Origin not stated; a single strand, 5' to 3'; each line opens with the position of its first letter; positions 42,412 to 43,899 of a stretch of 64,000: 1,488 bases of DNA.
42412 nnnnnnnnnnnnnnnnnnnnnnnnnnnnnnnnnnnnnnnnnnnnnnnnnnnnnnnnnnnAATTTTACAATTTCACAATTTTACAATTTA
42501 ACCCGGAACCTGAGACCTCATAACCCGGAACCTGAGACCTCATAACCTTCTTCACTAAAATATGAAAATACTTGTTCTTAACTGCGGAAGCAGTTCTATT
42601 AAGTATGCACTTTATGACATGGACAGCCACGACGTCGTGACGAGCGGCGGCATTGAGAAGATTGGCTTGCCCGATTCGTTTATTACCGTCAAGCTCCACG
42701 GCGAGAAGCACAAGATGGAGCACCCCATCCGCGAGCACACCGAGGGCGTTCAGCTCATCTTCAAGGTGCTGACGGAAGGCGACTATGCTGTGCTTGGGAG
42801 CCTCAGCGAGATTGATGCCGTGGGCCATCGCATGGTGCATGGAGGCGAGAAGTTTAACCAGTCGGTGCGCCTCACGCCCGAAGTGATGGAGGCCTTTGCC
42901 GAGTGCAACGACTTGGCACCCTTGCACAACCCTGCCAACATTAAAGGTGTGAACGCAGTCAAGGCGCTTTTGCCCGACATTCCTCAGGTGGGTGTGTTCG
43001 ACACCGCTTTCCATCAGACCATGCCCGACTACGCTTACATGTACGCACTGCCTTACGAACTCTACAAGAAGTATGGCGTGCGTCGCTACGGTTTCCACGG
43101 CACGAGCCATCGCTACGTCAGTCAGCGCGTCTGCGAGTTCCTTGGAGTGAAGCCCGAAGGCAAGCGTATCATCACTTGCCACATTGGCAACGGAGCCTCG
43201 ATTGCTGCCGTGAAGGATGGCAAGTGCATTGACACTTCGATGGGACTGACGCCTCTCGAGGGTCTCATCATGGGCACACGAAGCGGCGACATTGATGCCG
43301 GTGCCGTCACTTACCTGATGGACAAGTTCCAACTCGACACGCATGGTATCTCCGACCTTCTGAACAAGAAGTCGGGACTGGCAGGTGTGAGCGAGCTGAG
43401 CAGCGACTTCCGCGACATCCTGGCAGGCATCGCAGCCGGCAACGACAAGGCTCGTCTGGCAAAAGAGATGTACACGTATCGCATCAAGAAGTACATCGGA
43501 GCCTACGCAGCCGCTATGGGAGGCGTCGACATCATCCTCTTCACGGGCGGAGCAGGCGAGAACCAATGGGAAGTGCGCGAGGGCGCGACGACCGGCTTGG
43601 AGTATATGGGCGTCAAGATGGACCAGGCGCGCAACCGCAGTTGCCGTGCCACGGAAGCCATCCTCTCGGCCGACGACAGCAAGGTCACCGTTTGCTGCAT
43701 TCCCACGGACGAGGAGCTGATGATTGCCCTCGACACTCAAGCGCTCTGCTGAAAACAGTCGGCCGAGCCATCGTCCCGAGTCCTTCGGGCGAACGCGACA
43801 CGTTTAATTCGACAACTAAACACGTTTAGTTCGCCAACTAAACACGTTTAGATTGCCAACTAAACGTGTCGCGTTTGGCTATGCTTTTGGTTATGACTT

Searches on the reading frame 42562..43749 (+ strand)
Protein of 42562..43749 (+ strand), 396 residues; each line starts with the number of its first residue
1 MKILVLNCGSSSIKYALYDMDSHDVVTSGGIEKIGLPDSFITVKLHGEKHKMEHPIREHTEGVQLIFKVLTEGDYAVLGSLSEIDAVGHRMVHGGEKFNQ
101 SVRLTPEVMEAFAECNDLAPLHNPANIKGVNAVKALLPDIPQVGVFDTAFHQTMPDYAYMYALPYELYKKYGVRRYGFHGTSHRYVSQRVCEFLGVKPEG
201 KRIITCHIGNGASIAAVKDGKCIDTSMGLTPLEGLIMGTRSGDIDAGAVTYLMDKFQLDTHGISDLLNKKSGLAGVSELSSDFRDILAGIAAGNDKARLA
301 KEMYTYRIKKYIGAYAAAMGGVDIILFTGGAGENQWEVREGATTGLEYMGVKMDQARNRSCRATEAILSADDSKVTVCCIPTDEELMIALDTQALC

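Call 43: search_protein_families(library=pfam, proteins=[window:42562-43749:+], max_evalue=0.01)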
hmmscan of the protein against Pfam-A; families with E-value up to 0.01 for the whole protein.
window:42562-43749:+ (396 aa): 1 family
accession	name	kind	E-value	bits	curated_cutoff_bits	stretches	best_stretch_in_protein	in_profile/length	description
PF00871.23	Acetate_kinase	-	6.9e-153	509.4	22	1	2-389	1-391/392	Acetokinase family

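Call 56: find_related_loci(query=window:42562-43749:+, collection=genome_contigs, flank=10000)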
Query window:42562-43749:+ (396 aa) in genome_contigs; peptide patterns used: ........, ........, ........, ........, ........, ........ (x = any residue, [..] = any of these).
600 stretches matched a pattern (row limit reached: there are more); 596 encode a relative of the query (tblastn E <= 1e-3); the best 80 are kept; 80 distinct loci.
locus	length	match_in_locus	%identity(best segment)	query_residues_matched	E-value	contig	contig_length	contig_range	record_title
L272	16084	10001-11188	94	1-396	0e+0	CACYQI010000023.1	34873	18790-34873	MAG: uncultured Bacteroidales bacterium isolate RUG12173 genome assembly, contig: RUG12173_asm_23, whole genome shotgun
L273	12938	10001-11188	93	1-396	0e+0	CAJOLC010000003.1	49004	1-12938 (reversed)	uncultured Bacteroidaceae bacterium isolate Reindeer_1_mag_94 genome assembly, contig: scaffold_251, whole genome shotgu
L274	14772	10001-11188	92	1-396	0e+0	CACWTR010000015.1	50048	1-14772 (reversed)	MAG: uncultured Bacteroidales bacterium isolate RUG10906 genome assembly, contig: RUG10906_asm_15, whole genome shotgun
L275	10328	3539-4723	92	1-395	0e+0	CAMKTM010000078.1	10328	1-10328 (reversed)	MAG: uncultured Prevotellaceae bacterium isolate SRR12081299_bin.10_metaWRAP_v1.3_MAG genome assembly, contig: ERZ122897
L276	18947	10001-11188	91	1-396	0e+0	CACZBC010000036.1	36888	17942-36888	MAG: uncultured Bacteroidales bacterium isolate RUG12460 genome assembly, contig: RUG12460_asm_36, whole genome shotgun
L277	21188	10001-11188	91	1-396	0e+0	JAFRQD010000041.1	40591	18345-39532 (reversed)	MAG: Bacteroidaceae bacterium isolate RGIG2699 Goat_Omasum-3__c372047, whole genome shotgun sequence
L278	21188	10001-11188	90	1-396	0e+0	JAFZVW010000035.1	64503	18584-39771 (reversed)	MAG: Bacteroidaceae bacterium isolate RGIG8145 Water_buffalos_Rumen-3__c998503, whole genome shotgun sequence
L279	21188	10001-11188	93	1-396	0e+0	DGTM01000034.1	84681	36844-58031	MAG TPA_asm: Prevotellaceae bacterium UBA4336 UBA4336_contig_50, whole genome shotgun sequence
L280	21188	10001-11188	90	1-396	0e+0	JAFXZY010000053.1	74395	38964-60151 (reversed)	MAG: Bacteroidaceae bacterium isolate RGIG6899 Sheep_Rumen-5__c795799, whole genome shotgun sequence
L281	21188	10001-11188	89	1-396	0e+0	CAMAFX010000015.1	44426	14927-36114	MAG: uncultured Prevotellaceae bacterium isolate SRR5666655_bin.19_metaWRAP_v1.3_MAG genome assembly, contig: ERZ1144888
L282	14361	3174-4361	88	1-396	0e+0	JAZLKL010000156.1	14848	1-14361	MAG: Bacteroidaceae bacterium isolate T1900044959_TA20190016.MAGScoT_cleanbin_000039 SGB_3914_k141_250021, whole genome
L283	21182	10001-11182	90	2-395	0e+0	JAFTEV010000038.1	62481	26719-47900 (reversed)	MAG: Bacteroidaceae bacterium isolate RGIG3754 Roe_deer_Abomasum-1__c1298, whole genome shotgun sequence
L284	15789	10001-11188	87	1-396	0e+0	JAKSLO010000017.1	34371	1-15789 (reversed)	MAG: Bacteroidaceae bacterium isolate Horse_feces101 MAG101_17, whole genome shotgun sequence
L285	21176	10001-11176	89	4-395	0e+0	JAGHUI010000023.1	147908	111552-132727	MAG: Candidatus Minthosoma equi isolate E4_MB2_18 c_000000750981, whole genome shotgun sequence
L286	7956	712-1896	88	1-395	0e+0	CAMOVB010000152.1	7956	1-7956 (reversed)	MAG: uncultured Prevotellaceae bacterium isolate SRR873601_bin.145_metaWRAP_v1.3_MAG genome assembly, contig: NODE_29841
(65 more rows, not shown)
